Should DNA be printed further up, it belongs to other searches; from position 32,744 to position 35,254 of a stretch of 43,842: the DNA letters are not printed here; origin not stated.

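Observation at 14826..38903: Hyper-modifying glycan island: nine SAM-methyltransferases interleaved with six glycosyltransferases, an amidotransferase and a carbamoyltransferase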

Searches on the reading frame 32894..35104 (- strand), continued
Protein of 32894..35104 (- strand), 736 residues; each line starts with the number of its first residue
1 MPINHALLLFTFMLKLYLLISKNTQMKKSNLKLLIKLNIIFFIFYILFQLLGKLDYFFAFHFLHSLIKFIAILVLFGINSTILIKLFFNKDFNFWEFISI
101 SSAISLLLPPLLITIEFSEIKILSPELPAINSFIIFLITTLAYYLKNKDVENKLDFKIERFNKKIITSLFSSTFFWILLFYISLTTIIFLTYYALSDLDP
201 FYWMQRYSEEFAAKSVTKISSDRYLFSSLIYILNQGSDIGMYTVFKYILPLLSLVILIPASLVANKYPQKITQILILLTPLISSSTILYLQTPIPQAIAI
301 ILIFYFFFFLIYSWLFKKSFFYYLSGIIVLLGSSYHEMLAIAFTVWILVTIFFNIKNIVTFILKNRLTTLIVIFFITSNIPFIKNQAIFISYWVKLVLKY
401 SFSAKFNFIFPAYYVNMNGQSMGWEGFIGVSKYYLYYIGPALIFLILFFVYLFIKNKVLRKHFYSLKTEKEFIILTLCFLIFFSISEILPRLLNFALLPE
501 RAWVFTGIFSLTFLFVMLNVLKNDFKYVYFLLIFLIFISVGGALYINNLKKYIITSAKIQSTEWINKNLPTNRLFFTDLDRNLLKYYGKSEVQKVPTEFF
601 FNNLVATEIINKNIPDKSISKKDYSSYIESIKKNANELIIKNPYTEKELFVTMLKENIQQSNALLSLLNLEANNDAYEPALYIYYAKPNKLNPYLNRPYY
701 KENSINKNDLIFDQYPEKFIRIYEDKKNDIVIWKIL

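Call 21: find_encoding_contigs(protein=P0021, flank=10000, max_places=1)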
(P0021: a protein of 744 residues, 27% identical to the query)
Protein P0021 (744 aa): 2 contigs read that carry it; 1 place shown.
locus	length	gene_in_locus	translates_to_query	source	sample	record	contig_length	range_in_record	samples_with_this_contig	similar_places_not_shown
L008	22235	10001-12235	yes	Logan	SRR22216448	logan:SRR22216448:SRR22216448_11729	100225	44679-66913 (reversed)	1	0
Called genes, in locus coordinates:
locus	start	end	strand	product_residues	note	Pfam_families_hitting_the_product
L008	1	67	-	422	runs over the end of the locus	PF13439:Glyco_transf_4, PF13579:Glyco_trans_4_4, PF00534:Glycos_transf_1, PF13692:Glyco_trans_1_4, PF13524:Glyco_trans_1_2 (faint)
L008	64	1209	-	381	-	PF13439:Glyco_transf_4, PF13579:Glyco_trans_4_4, PF20706:GT4-conflict (weak), PF00534:Glycos_transf_1, PF13692:Glyco_trans_1_4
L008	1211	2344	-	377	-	PF13439:Glyco_transf_4, PF20706:GT4-conflict, PF00534:Glycos_transf_1, PF13692:Glyco_trans_1_4, PF13524:Glyco_trans_1_2 (weak)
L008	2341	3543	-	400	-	PF13477:Glyco_trans_4_2 (faint), PF13439:Glyco_transf_4, PF13579:Glyco_trans_4_4, PF20706:GT4-conflict, PF00534:Glycos_transf_1, PF13692:Glyco_trans_1_4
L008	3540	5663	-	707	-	-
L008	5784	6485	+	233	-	PF00535:Glycos_transf_2, PF13641:Glyco_tranf_2_3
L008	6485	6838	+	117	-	PF10066:DUF2304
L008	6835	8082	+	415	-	PF13439:Glyco_transf_4, PF13579:Glyco_trans_4_4, PF00534:Glycos_transf_1, PF13692:Glyco_trans_1_4, PF13524:Glyco_trans_1_2 (weak)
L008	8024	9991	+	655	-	-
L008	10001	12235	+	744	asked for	-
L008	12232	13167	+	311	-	PF00534:Glycos_transf_1, PF13692:Glyco_trans_1_4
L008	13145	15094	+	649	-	PF00535:Glycos_transf_2, PF10111:Glyco_tranf_2_2, PF13641:Glyco_tranf_2_3, PF13632:Glyco_trans_2_3 (weak), PF00534:Glycos_transf_1, PF13692:Glyco_trans_1_4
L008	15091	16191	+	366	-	PF13439:Glyco_transf_4, PF13579:Glyco_trans_4_4 (weak), PF00534:Glycos_transf_1, PF13692:Glyco_trans_1_4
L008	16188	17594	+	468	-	PF13231:PMT_2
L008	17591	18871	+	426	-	PF00246:Peptidase_M14 (faint)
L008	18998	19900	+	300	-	PF01370:Epimerase, PF04321:RmlD_sub_bind, PF16363:GDP_Man_Dehyd, PF02719:Polysacc_synt_2 (weak), PF07993:NAD_binding_4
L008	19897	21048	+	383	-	-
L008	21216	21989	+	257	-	PF05050:Methyltransf_21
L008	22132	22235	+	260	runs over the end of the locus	PF02475:TRM5-TYW2_MTfase, PF05050:Methyltransf_21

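Call 24: search_solved_structures(query=A1, max_evalue=10)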
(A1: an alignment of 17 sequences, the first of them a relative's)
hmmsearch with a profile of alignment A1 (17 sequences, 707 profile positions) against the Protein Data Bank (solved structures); distinct sequences matched with E-value up to 10: 21.
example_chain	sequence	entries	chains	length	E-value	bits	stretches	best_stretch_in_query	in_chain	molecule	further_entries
5jki_A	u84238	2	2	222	0.22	12.9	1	212-302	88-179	Putative lipid phosphate phosphatase YodM | Phosphatidylglycerophosphatase B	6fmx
5djt_A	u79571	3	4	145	0.87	10.9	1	539-630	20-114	NPH1-2 | NPH1-1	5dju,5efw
4nxb_A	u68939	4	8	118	0.91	10.8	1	539-634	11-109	Phototropin-2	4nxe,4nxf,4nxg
4eer_A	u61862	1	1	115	0.95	10.7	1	539-625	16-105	Phototropin-2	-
4hhd_A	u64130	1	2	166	0.95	10.7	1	539-636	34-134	Phototropin-1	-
7tal_A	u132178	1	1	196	0.98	10.7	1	539-630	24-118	D4_deltaDARP LOV2-DARPin fusion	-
4ees_A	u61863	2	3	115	1.2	10.4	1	539-625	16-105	Phototropin-2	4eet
5xmg_A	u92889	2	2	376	1.2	10.4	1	545-612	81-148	Uncharacterized protein | Tli4_C domain-containing protein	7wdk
7aby_A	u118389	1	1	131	1.8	9.9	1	539-625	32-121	Phototropin-2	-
7tbo_A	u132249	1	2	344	2.1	9.6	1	539-639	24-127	D12 LOV2-DARPin fusion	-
2v1a_A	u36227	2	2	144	2.4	9.4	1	539-630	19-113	NPH1-1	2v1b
2v0u_A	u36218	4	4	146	2.4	9.4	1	539-630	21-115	NPH1-1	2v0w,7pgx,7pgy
8vvq_Q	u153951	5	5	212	2.5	9.4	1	560-644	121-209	eL19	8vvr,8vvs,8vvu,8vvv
8qat_A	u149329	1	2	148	3.5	8.9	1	574-654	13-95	Protein Hook homolog 3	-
8q7z_BR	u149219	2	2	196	7.2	7.8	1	560-631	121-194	Ribosomal protein L19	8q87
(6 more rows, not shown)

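Call 39: find_related_loci(query=A1, collection=genome_contigs, flank=10000)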
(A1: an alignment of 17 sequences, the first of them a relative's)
Query A1 (711 aa) in genome_contigs; peptide patterns used: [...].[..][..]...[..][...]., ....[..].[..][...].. (x = any residue, [..] = any of these).
108 stretches matched a pattern; 37 encode a relative of the query (tblastn E <= 1e-3); 35 distinct loci.
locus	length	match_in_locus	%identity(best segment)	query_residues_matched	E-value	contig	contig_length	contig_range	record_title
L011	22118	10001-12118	53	6-711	0e+0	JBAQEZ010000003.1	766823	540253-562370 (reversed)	MAG: Candidatus Moraniibacteriota bacterium isolate MFD12003_ilm_asm_bin65 k127_11199, whole genome shotgun sequence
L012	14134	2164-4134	37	38-710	2e-126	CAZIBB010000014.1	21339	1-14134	MAG TPA_asm: uncultured Bdellovibrionales bacterium isolate ERP113451_co1_58 genome assembly, contig: NODE_2842_length_2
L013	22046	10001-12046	37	14-711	1e-122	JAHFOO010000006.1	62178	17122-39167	MAG: Candidatus Moraniibacteriota bacterium isolate nzgw505 NODE_356_length_62179_cov_4.929808, whole genome shotgun seq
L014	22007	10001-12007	33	39-710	1e-118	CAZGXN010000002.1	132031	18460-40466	MAG TPA_asm: uncultured Bdellovibrionales bacterium isolate ERP113451_co1_249 genome assembly, contig: NODE_48_length_13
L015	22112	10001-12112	35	2-711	1e-115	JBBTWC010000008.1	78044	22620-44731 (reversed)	MAG: Patescibacteria group bacterium isolate H43-bin047_1 H43_bin047_1_000000000008, whole genome shotgun sequence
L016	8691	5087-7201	34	4-709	4e-103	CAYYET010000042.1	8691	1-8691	MAG TPA_asm: uncultured Bdellovibrionales bacterium isolate SRP135725_co1_601 genome assembly, contig: NODE_11765_length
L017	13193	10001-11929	32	35-711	2e-102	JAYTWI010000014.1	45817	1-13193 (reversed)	MAG: Candidatus Moraniibacteriota bacterium isolate GFS_5782 GFS_5782_13, whole genome shotgun sequence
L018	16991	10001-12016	32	40-711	6e-99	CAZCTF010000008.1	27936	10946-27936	MAG TPA_asm: uncultured Bdellovibrionales bacterium isolate SRP342105_co2_88 genome assembly, contig: NODE_1706_length_2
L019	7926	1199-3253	34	6-711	4e-98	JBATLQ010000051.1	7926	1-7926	MAG: Candidatus Moraniibacteriota bacterium isolate MFD10474_ilm_asm_bin3 k127_72178, whole genome shotgun sequence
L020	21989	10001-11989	33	40-709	1e-95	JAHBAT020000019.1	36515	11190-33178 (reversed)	MAG: Candidatus Moraniibacteriota bacterium isolate AQU-10 c_000000077136, whole genome shotgun sequence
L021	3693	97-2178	33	7-709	5e-97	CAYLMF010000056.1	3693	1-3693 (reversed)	MAG TPA_asm: uncultured Bdellovibrionales bacterium isolate SRP286056_co1_478 genome assembly, contig: NODE_39979_length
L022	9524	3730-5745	32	36-711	1e-91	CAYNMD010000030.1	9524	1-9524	MAG TPA_asm: uncultured Bdellovibrionales bacterium isolate SRP135725_co1_638 genome assembly, contig: NODE_10254_length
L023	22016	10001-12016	31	36-711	2e-90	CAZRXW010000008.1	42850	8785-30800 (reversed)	MAG TPA_asm: uncultured Bdellovibrionales bacterium isolate SRP342105_co1_42 genome assembly, contig: NODE_1091_length_4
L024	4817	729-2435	33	64-710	2e-90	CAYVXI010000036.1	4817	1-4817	MAG TPA_asm: uncultured Candidatus Saccharibacteria bacterium isolate binchicken_co203_579 genome assembly, contig: k141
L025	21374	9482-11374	32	52-711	4e-89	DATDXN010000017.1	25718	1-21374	MAG TPA_asm: Patescibacteria group bacterium isolate SMAG_U8140 k141_2313411, whole genome shotgun sequence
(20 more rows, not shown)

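Call 41: predict_structure(alignment_id=A1)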
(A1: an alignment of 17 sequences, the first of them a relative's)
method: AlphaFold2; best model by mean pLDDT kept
length: 711 residues; sequences in the alignment: 17
mean_pLDDT: 83.7   pTM: 0.83
mean pLDDT of the five models: 83.7, 82.9, 81.8, 81.1, 80.4
residues with pLDDT >= 90: 291; 70-90: 321; 50-70: 74; < 50: 25
segments of 3 or more residues with pLDDT < 50: 1-4, 125-137, 677-681
pLDDT, mean of each block of 10 residues (from residue 1): 58 84 70 80 91 92 84 95 93 86 92 86 52 48 80 93 81 83 89 85 95 91 93 95 91 93 90 96 97 95 94 93 94 86 81 72 85 75 74 67 78 88 94 94 95 94 82 78 95 84 89 90 84 92 91 85 87 86 83 61 80 68 78 77 56 80 80 54 75 92 91 86
secondary structure, 60 per line:
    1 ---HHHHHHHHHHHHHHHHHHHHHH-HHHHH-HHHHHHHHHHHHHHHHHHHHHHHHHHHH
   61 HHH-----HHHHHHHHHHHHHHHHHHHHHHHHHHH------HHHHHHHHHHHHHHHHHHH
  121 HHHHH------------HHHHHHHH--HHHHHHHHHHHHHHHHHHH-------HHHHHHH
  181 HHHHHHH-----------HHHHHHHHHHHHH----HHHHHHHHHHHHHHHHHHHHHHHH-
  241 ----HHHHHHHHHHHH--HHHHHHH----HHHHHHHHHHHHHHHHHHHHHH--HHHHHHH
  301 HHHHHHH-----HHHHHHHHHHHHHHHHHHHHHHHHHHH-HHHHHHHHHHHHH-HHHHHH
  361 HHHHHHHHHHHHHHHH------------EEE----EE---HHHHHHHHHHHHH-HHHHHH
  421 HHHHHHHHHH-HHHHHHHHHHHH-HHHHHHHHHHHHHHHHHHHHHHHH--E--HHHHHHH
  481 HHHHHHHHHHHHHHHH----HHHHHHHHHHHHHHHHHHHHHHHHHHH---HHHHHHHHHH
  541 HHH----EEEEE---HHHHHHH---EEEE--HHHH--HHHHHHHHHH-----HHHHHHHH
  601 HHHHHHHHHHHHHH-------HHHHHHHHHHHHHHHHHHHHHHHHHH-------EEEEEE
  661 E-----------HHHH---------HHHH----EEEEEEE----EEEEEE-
elements in order (helices of 4 or more, strands of 3 or more residues): H4-25 H27-31 H33-63 H69-95 H102-125 H138-145 H148-166 H174-187 H199-211 H216-239 H245-256 H259-265 H270-291 H294-307 H313-339 H341-353 H355-376 E389-391 H401-413 H415-430 H432-443 H445-468 H474-496 H501-527 H531-543 E548-552 H556-562 E566-569 H572-575 H578-587 H593-614 H622-647 E655-661 H673-676 H686-689 E694-700 E705-710
